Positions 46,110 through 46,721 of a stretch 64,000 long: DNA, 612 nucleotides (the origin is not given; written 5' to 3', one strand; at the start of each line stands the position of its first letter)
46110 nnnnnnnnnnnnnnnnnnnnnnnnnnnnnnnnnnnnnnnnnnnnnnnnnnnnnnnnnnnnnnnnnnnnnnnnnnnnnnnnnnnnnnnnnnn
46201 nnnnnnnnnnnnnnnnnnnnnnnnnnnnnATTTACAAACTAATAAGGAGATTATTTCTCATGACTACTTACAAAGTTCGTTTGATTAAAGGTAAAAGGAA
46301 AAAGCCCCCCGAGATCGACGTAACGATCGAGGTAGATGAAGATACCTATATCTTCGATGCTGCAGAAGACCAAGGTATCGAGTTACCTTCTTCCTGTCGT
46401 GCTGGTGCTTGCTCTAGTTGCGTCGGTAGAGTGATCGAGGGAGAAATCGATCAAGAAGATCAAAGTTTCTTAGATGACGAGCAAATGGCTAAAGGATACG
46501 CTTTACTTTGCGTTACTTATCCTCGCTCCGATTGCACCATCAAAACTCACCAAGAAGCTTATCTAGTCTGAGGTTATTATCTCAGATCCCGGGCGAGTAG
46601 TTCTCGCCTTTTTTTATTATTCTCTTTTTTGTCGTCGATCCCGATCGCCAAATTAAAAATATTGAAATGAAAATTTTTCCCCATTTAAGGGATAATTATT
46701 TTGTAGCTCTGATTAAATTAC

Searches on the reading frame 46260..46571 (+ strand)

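Call 39: search_protein_families(library=ncbifam, proteins=[window:46260-46571:+], max_evalue=1e-8)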
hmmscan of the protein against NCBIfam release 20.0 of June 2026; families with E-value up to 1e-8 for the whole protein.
window:46260-46571:+ (103 aa): 10 families
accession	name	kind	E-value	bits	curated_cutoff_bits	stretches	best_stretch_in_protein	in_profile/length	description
TIGR02008.1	fdx_plant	subfamily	2.1e-42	142.8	81.15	1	3-102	2-96/97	ferredoxin [2Fe-2S]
NF041393.1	Frdxn_Halo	equivalog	2.5e-18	66.1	150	1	22-91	39-109/128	ferredoxin Fer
NF045803.1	MethMoxFADbindMmoC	equivalog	2.2e-14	53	500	1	20-95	13-90/343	aromatic/alkene monooxygenase hydroxylase FAD-binding subunit MmoC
TIGR02160.1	PA_CoA_Oxy5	hypoth_equivalog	1.1e-12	47.4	420.8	1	26-92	280-346/352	1,2-phenylacetyl-CoA epoxidase subunit PaaE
NF004317.0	PRK05713.1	equivalog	4.5e-12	45.9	338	1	23-97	11-85/312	iron-sulfur-binding ferredoxin reductase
NF040810.1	BenC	equivalog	8.3e-12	44.9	430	1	22-97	14-92/333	benzoate 1,2-dioxygenase electron transfer component BenC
NF058606.1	GlBtMonoRdsGbcB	equivalog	1.4e-11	43.9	500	1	18-95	284-361/362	glycine betaine monooxygenase reductase subunit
NF007964.0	PRK10684.1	equivalog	3.4e-10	39.4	383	1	29-94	267-332/333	NADH oxidoreductase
NF008822.0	PRK11872.1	equivalog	5.6e-10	38.7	402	1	22-94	16-90/341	anthranilate 1,2-dioxygenase electron transfer component AntC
NF040756.1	corr_regen_AcsV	exception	9.3e-09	34.2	800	0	21-99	9-88/632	corrinoid activation/regeneration protein AcsV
